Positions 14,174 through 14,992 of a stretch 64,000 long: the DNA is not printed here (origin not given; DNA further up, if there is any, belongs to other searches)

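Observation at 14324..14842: Unassigned ~175-aa Trp/Tyr-rich C-terminal domain shared by four of the cluster proteins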

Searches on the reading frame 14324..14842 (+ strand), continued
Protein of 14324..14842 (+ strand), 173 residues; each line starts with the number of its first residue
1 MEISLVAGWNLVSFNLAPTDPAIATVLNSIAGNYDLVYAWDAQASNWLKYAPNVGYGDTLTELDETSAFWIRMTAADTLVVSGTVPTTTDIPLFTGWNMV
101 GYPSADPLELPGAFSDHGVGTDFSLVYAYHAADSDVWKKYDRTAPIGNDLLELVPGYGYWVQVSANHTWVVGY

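Call 60: search_protein_families(library=ncbifam, proteins=[P0251, P0034], max_evalue=1)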
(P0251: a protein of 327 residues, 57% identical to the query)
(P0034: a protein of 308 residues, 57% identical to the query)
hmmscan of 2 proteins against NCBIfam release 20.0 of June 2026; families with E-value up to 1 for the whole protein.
P0251 (327 aa): 1 family
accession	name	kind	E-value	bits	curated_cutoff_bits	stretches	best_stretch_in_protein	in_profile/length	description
NF012196.1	Ig_like_ice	domain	7.5e-05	22.5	50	1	229-271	58-99/108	Ig-like domain-containing protein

P0034 (308 aa): 0 families

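Call 65: predict_structure(alignment_id=A5)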
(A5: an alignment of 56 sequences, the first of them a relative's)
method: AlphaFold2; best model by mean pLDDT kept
length: 308 residues; sequences in the alignment: 56
mean_pLDDT: 91.1   pTM: 0.75
mean pLDDT of the five models: 91.1, 90.4, 89.4, 89.4, 89.0
residues with pLDDT >= 90: 235; 70-90: 50; 50-70: 19; < 50: 4
segments of 3 or more residues with pLDDT < 50: 1-4
pLDDT, mean of each block of 10 residues (from residue 1): 53 72 60 89 89 91 93 91 84 87 94 94 94 93 98 93 97 94 95 97 98 94 96 97 98 98 96 97 96 98 97
secondary structure, 60 per line:
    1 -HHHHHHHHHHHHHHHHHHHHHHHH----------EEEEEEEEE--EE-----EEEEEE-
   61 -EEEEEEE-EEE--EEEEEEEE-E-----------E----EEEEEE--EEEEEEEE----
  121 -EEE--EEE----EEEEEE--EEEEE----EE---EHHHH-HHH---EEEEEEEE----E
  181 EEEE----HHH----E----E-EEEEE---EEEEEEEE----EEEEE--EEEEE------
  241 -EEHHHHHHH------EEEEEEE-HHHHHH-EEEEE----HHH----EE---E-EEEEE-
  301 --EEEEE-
elements in order: H2-25 E36-44 E54-59 E62-68 E70-72 E75-82 E101-106 E109-116 E122-124 E127-129 E134-139 E142-146 H157-160 E168-175 E180-184 E203-207 E211-218 E223-227 E230-234 H244-250 E257-263 H265-270 E272-276 E295-299 E303-307
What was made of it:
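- The natural fusion P0034 models with pLDDT 91 and pTM 0.75 despite a disordered signal peptide (call 65).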

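Call 67: fold_search(model_id=the predicted structure, library=pdb)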
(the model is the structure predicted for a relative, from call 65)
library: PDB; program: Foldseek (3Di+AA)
matches with E <= 10: 777; with E <= 0.001: 1
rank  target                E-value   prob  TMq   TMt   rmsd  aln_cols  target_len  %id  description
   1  8qox_B                6.1e-04  0.98  0.22  0.16  14.0       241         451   10  Two-component assembly of SlaA and SlaB S-layer proteins of Sulfolobus acidocaldarius (released 2024-02-21)
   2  4ecn                  1.1e-03  0.98  0.22  0.09  16.9       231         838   10  Crystal structure of a leucine-rich repeat protein (BT_0210) from Bacteroides thetaiotaomicron VPI-5482 at 2.80 A resolu (released 2012-05-23)
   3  4oq1                  1.3e-03  0.90  0.22  0.21  14.7       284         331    8  Structure of the Streptococcal ancillary pilin (released 2014-04-23)
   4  3l48_B                2.1e-03  1.00  0.18  0.51   5.4       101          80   21  Crystal structure of the C-terminal domain of the PapC usher (released 2010-03-02)
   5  7vcn_B                2.1e-03  0.77  0.17  0.13  13.2       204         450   14  Crystal Structure of PitA fragment from pilus islet-2 of Streptococcus oralis with Tb-Xo4 (released 2022-07-13)
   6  6fb3_A                2.9e-03  0.72  0.18  0.04  19.7       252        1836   10  Teneurin 2 Partial Extracellular Domain (released 2018-03-28)
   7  7vcr_A                3.3e-03  0.63  0.16  0.13  13.5       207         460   13  Crystal Structure of PitA fragment from pilus islet-2 of Streptococcus oralis (released 2022-06-01)
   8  8fia_A                3.8e-03  0.85  0.20  0.04  20.6       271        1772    9  The structure of fly Teneurin self assembly (released 2023-05-03)
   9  8r50_A                4.0e-03  0.75  0.20  0.04  20.9       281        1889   11  Mouse teneurin-3 compact dimer - A1B1 isoform (released 2024-05-08)
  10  5z0z_A                4.5e-03  0.87  0.21  0.16  13.8       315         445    9  Crystal structure of shaft pilin spaD from Lactobacillus rhamnosus GG - D242A mutant (released 2018-06-20)
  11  7w6b                  5.0e-03  0.60  0.16  0.09  13.6       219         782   11  Crystal Structure of PitA from pilus islet-2 of Streptococcus oralis (released 2022-06-01)
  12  3l48_A                5.5e-03  1.00  0.16  0.47   5.7        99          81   19  Crystal structure of the C-terminal domain of the PapC usher (released 2010-03-02)
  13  6fwv_A                6.1e-03  0.75  0.23  0.15  21.5       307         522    8  The Bacillus anthracis TIE protein (released 2018-08-08)
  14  6fwv_B                6.8e-03  0.72  0.22  0.15  21.1       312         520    8  The Bacillus anthracis TIE protein (released 2018-08-08)
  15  3l48_C                8.4e-03  1.00  0.18  0.48   5.6       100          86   17  Crystal structure of the C-terminal domain of the PapC usher (released 2010-03-02)
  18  3e8v                  1.4e-02  0.99  0.18  0.52   5.8        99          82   12  Crystal structure of a possible transglutaminase-family protein proteolytic fragment from Bacteroides fragilis (released 2008-09-02)
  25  9hfj                  2.8e-02  0.97  0.17  0.46   4.8        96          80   14  Crystal structure of the NTE domain of SusCdex (BT3090) dextran transporter (released 2025-11-26)
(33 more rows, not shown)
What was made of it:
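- On Transthyretin / CnaB / CarboxypepD_reg-like sandwich (for the companion FYG domain): Foldseek local matches to the PapC C-terminal domain 3l48 (probability 1.0, TMt 0.51), the SusC N-terminal extension 9hfj, 3e8v and pilins (call 67).
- Closest known: SlaA/SlaB-type two-component S-layers. Same: SlaB (8qox_B) is the top PDB hit of the FYG + module model (E = 6e-4, call 67).
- FYG has a generic transthyretin/CnaB/carboxypeptidase-regulatory-like sandwich fold that often serves merely as a stalk element (call 67). The top PDB hit of the fusion model is the S-layer stalk protein SlaB (call 67, weak; TM 0.22).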

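Call 77: find_related_loci(query=A1, collection=viral_contigs, flank=4000)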
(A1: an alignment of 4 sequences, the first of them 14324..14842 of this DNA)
Query A1 (173 aa) in viral_contigs; peptide patterns used: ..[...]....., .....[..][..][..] (x = any residue, [..] = any of these).
13 stretches matched a pattern, but none encodes a relative of the query by tblastn (E <= 1e-3).
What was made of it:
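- Tried and rejected: No relatives (call 77).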

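Call 81: find_encoding_contigs(protein=P0002, flank=10000, max_places=3)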
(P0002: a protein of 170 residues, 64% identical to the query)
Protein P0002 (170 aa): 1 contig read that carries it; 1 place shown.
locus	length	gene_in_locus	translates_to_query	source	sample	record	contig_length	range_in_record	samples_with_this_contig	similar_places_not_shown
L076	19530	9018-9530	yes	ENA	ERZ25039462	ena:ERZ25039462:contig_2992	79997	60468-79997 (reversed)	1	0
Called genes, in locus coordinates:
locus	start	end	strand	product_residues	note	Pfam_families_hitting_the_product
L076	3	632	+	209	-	?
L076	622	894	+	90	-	-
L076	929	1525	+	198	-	-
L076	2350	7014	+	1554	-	PF18998:Flg_new_2 (weak), PF17892:Cadherin_5, PF17963:Big_9, PF17803:Cadherin_4, PF17892:Cadherin_5, PF17963:Big_9, PF18911:PKD_4, PF00028:Cadherin (weak)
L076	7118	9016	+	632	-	PF17803:Cadherin_4 (faint), PF00028:Cadherin, PF09907:HigB_toxin (faint), PF00028:Cadherin (weak), PF17963:Big_9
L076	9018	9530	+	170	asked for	-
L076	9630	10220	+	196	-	-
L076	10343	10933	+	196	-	PF17892:Cadherin_5, PF17963:Big_9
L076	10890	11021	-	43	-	-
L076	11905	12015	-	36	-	-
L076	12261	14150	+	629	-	PF00082:Peptidase_S8, PF13620:CarboxypepD_reg, PF13715:CarbopepD_reg_2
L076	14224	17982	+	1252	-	PF20773:InhA-like_MAM (weak), PF21471:Reelin_subrepeat-B (faint), PF22544:HYDIN_VesB_CFA65-like_Ig (faint), PF14339:DUF4394, PF19190:BACON_2 (faint), PF13620:CarboxypepD_reg (weak), PF17210:SdrD_B (weak)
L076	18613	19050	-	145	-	-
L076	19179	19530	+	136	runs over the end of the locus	PF00903:Glyoxalase, PF12681:Glyoxalase_2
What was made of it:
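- Tried and rejected: A close relative (L076, ENA ERZ25039462) shows the same gene order (call 81).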

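Call 82: search_solved_structures(query=A2, max_evalue=1)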
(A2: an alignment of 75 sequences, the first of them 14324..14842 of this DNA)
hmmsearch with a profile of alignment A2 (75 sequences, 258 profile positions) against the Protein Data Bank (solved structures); distinct sequences matched with E-value up to 1: 3.
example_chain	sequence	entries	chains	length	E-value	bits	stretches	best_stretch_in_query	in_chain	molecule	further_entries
1u2m_A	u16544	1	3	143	0.71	12.6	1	19-105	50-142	Histone-like protein HLP-1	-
1sg2_A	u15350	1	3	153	0.75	12.5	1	19-105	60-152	Seventeen Kilodalton Protein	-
2fqz_A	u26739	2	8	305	0.77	12.5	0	42-110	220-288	R.Ecl18kI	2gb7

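Call 84: search_protein_families(library=pfam, proteins=[L062:6001-6489:+, L064:6001-6504:+, L066:6001-6516:+, L069:6001-6249:+], max_evalue=1)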
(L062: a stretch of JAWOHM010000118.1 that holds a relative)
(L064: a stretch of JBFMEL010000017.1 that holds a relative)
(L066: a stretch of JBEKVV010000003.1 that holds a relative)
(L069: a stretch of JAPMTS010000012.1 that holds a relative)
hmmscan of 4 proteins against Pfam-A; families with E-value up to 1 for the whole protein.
L062:6001-6489:+ (163 aa): 0 families

L064:6001-6504:+ (168 aa): 1 family
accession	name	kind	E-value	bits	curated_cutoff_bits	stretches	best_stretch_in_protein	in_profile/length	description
PF04591.17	DUF596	-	0.053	14.2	25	1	15-48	26-59/69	Protein of unknown function, DUF596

L066:6001-6516:+ (172 aa): 1 family
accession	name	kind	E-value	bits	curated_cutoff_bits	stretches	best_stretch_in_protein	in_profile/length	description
PF10577.15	FAM171A1-2-B_N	-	0.017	14.9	31.2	1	132-163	210-242/254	FAM171A1/A2/B, N-terminal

L069:6001-6249:+ (83 aa): 0 families
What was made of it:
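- Tried and rejected: Deeper profile against PDB sequences (call 82) and divergent FCB/archaeal modules against Pfam (call 84).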
